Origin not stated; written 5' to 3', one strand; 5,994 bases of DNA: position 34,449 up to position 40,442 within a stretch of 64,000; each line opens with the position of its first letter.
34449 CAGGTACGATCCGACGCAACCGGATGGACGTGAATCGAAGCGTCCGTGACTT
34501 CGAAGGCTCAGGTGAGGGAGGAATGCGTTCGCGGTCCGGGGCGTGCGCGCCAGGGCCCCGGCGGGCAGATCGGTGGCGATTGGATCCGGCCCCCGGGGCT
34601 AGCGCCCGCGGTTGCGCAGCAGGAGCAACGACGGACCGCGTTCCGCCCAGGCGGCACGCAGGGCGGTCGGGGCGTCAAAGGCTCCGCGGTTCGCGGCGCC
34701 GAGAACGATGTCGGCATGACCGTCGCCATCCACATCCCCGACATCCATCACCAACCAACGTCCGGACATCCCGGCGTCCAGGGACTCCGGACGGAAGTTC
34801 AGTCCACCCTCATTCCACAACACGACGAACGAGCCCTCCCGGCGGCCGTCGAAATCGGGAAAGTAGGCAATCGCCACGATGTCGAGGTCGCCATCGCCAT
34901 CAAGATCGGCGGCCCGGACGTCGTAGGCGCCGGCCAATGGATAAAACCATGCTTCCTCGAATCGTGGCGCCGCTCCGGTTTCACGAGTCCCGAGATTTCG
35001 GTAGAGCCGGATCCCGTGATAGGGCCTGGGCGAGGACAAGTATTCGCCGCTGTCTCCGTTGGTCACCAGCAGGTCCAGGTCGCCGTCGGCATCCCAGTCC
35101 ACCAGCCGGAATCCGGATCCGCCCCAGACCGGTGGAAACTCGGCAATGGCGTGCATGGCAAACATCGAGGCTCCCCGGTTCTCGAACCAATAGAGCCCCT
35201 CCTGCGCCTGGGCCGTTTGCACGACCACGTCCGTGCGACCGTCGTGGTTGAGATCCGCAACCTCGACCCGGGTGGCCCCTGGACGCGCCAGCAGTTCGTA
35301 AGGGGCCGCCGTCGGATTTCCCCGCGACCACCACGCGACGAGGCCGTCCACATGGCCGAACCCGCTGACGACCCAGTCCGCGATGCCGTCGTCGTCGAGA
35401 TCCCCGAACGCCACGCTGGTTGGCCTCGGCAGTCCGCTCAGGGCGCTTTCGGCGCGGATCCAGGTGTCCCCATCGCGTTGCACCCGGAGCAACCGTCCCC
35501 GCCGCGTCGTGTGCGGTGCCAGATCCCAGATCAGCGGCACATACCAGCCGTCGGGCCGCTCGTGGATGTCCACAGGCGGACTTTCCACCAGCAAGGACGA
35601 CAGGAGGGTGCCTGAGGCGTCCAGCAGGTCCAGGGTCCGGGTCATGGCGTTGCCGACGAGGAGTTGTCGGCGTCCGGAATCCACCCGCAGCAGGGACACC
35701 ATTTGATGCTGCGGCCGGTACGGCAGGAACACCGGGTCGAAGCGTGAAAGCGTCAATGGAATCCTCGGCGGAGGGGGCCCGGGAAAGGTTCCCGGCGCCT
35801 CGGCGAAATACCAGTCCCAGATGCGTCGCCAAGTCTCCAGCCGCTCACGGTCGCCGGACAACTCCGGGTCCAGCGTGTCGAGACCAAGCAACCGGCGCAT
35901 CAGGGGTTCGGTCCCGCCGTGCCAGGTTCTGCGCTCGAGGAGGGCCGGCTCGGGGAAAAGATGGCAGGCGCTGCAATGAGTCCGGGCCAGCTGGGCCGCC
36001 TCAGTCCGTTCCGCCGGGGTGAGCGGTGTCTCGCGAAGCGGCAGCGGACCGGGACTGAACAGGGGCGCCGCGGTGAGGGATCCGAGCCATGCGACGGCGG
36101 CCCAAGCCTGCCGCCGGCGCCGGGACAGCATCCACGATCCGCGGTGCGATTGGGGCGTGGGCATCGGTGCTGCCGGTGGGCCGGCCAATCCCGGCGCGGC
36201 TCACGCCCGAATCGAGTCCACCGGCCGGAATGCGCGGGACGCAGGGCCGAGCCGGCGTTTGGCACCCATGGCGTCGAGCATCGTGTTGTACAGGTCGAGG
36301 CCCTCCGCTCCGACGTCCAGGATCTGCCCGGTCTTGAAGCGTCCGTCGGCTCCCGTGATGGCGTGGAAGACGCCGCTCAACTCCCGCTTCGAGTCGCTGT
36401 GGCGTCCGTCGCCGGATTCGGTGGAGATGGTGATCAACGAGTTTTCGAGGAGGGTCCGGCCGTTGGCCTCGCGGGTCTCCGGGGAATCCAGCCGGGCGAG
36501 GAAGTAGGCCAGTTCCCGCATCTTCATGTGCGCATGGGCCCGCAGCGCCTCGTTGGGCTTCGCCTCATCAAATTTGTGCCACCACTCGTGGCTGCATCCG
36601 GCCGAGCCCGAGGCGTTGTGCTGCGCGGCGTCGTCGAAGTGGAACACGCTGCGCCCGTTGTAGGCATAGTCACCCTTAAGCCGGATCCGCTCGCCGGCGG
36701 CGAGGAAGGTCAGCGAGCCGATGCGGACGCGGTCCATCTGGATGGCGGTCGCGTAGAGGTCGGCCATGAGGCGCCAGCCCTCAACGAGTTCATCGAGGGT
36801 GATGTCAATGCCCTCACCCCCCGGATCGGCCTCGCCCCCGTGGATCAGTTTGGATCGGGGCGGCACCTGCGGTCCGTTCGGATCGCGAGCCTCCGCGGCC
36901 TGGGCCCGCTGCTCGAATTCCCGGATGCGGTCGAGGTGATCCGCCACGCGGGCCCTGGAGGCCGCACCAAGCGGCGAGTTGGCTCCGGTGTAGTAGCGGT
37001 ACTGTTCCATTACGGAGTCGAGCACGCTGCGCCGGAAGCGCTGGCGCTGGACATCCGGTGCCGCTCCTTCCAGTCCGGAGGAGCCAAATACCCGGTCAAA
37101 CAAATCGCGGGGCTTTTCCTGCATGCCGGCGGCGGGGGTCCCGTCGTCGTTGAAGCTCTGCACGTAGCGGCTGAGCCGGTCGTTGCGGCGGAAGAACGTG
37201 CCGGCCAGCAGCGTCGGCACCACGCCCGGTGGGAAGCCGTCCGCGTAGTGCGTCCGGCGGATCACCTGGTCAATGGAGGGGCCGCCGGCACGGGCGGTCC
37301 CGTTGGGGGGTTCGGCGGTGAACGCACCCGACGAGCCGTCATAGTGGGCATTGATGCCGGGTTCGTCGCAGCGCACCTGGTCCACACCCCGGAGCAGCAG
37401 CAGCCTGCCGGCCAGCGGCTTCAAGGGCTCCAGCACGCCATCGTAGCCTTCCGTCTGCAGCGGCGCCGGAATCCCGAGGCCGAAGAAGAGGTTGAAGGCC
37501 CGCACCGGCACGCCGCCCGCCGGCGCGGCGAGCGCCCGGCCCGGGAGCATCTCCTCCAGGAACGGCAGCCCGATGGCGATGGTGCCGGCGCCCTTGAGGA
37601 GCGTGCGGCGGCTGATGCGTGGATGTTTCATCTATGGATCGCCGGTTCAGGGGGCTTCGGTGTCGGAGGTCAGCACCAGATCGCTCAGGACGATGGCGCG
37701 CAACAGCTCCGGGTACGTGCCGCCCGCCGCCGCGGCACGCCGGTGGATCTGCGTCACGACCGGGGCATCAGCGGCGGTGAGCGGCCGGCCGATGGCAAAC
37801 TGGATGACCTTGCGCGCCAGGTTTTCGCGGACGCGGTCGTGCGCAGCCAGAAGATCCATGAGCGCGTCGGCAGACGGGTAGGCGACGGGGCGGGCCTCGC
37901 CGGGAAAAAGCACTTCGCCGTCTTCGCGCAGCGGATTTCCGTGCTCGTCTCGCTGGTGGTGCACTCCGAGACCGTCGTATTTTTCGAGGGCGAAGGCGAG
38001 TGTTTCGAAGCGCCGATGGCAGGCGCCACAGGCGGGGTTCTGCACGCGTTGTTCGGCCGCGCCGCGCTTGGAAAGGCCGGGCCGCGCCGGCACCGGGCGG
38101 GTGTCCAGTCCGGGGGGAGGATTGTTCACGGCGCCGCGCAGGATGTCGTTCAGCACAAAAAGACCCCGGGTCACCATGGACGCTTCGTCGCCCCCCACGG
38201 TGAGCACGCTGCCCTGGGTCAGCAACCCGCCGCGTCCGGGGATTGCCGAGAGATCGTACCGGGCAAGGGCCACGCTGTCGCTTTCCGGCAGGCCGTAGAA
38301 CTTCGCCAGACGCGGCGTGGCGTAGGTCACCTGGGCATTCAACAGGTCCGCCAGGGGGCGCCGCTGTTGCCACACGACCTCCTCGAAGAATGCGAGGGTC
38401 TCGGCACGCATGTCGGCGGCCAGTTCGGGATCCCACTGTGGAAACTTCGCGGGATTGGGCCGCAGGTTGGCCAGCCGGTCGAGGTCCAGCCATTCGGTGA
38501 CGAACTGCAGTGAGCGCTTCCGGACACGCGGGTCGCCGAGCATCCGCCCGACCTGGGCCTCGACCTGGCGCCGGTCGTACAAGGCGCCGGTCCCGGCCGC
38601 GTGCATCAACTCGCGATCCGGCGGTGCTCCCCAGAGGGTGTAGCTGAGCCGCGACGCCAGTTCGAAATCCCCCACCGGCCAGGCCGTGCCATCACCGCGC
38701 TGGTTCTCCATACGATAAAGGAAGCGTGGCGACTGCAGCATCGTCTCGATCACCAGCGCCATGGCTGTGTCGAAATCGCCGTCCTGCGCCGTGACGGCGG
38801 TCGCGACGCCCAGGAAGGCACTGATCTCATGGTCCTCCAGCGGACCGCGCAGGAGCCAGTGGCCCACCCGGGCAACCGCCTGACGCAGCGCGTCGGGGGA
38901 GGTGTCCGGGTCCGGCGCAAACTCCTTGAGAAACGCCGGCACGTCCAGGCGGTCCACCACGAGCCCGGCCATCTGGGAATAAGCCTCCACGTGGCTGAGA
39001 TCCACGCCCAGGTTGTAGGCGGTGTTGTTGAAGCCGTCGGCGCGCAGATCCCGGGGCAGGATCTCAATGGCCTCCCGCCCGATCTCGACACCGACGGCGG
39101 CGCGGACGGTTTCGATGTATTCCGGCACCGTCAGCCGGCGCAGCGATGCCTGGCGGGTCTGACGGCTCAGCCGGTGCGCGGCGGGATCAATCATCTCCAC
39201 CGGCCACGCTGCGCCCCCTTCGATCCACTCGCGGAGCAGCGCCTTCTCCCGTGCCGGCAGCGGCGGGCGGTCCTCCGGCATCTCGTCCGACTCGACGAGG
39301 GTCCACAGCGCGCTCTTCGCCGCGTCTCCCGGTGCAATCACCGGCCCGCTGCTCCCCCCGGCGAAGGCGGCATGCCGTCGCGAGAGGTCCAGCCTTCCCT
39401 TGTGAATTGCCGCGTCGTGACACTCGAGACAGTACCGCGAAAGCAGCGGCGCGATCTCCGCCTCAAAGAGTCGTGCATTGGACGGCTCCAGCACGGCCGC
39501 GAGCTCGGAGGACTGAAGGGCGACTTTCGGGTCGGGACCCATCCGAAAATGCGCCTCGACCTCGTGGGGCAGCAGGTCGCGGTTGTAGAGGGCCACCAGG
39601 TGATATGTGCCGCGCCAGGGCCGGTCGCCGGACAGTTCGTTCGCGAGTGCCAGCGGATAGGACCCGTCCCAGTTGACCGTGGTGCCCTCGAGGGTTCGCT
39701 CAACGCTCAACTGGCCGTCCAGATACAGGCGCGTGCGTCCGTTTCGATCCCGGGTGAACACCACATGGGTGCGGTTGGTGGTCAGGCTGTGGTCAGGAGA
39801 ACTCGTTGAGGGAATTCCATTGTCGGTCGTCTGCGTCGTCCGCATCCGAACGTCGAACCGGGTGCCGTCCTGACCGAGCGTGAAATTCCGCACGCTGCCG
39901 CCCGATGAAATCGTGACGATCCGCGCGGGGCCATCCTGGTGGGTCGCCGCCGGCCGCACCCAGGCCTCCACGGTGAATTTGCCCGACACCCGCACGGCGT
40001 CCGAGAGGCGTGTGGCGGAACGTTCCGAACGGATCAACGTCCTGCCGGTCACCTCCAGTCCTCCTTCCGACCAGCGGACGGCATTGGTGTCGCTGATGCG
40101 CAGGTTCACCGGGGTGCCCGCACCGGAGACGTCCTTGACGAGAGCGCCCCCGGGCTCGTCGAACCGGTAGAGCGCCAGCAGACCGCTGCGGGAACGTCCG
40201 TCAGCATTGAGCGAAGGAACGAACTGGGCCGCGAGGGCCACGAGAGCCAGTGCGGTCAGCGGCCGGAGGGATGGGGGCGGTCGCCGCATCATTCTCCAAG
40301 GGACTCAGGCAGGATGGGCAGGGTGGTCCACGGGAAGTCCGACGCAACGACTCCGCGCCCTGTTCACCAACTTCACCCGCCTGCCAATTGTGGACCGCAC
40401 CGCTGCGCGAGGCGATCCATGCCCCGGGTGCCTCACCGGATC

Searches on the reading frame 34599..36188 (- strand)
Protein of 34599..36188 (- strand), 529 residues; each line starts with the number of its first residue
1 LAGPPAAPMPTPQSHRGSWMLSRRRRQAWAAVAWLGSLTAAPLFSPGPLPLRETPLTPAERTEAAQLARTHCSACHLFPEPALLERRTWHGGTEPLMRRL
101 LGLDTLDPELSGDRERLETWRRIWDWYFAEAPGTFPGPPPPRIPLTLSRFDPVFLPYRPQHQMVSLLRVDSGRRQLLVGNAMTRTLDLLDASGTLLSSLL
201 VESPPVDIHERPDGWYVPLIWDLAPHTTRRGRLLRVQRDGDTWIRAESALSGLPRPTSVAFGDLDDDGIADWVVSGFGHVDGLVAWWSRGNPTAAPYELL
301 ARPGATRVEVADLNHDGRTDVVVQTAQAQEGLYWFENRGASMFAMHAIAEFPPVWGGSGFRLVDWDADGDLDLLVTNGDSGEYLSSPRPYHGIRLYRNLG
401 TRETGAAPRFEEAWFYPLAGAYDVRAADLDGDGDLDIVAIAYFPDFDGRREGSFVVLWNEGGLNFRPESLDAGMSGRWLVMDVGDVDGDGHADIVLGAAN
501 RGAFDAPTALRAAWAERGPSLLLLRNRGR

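Call 23: search_protein_families(library=pfam, proteins=[window:34599-36188:-], max_evalue=0.001)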
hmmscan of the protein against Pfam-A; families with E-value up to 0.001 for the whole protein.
window:34599-36188:- (529 aa): 3 families
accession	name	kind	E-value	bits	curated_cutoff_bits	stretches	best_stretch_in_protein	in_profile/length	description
PF13517.12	FG-GAP_3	-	4e-32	111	26.9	4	390-438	15-60/61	FG-GAP-like repeat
PF01839.29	FG-GAP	-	2.3e-15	56.5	22.1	1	482-501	6-25/37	FG-GAP repeat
PF12256.14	TcdB_toxin_midN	-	7.2e-07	29.1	24.8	0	462-502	9-51/181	Insecticide toxin TcdB middle/N-terminal region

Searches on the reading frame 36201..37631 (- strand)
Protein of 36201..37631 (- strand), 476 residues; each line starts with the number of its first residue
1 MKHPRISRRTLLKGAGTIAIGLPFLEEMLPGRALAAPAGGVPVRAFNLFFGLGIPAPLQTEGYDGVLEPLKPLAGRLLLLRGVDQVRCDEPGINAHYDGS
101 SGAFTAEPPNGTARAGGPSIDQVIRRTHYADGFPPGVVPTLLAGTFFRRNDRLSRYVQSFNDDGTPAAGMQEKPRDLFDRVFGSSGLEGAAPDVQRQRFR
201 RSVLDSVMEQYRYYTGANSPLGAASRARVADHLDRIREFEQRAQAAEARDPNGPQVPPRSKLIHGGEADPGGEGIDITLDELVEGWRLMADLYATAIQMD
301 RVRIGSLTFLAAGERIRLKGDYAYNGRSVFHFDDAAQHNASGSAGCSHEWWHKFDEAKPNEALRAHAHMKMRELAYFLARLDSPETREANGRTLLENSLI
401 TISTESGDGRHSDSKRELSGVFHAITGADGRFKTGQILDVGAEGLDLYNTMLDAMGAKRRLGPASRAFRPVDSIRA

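Call 23: search_protein_families(library=pfam, proteins=[window:36201-37631:-], max_evalue=0.001)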
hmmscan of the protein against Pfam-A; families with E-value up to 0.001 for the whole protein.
window:36201-37631:- (476 aa): 1 family
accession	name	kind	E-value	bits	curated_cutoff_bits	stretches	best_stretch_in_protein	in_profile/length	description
PF07586.16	HXXSHH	-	2e-38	133.1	30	1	64-375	29-307/307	Protein of unknown function (DUF1552)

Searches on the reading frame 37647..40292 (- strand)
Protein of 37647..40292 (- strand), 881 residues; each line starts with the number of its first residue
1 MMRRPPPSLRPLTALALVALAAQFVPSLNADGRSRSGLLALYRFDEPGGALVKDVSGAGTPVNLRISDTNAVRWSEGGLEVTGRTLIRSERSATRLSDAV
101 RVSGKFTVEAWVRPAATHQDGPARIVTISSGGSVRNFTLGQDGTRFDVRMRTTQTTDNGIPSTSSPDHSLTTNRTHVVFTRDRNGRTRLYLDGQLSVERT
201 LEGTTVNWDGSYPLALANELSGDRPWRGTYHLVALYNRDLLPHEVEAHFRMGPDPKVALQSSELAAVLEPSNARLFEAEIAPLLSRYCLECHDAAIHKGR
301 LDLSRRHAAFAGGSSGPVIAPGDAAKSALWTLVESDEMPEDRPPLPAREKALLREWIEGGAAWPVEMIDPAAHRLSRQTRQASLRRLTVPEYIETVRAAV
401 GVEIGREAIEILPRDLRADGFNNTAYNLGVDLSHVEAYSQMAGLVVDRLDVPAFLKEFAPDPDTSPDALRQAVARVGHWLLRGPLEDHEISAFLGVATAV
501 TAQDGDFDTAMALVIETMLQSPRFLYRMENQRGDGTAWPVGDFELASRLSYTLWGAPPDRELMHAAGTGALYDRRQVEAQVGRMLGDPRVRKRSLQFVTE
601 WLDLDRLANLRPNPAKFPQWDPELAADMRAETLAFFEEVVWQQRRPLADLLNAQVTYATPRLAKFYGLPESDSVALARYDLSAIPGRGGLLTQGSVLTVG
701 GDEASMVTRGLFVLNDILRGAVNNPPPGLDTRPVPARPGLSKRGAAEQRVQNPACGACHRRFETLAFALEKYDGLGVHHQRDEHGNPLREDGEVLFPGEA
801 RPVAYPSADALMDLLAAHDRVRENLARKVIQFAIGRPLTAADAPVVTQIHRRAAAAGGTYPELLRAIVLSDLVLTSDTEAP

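Call 23: search_protein_families(library=pfam, proteins=[window:37647-40292:-], max_evalue=0.001)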
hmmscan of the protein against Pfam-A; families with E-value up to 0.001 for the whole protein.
window:37647-40292:- (881 aa): 7 families
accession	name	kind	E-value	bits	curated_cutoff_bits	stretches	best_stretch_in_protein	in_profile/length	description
PF07631.16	PSD4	-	4.4e-42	144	23.3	1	542-668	3-128/128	Protein of unknown function (DUF1592)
PF13385.13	Laminin_G_3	-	1.9e-21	77.3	27.6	1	95-245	8-150/151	Concanavalin A-like lectin/glucanases superfamily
PF07627.16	PSCyt3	-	5.8e-19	68.7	27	1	687-781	1-97/98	Protein of unknown function (DUF1588)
PF07637.16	PSD5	-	5.4e-16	59.1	34.2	1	469-529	2-62/62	Protein of unknown function (DUF1595)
PF07624.16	PSD2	-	2.3e-15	56.5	25.8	1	808-872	8-73/74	Protein of unknown function (DUF1585)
PF07626.16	PSD3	-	6.5e-13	49.4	23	1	385-449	1-63/65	Protein of unknown function (DUF1587)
PF07635.16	PSCyt1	-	1.2e-10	42.3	22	1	288-339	1-56/59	Planctomycete cytochrome C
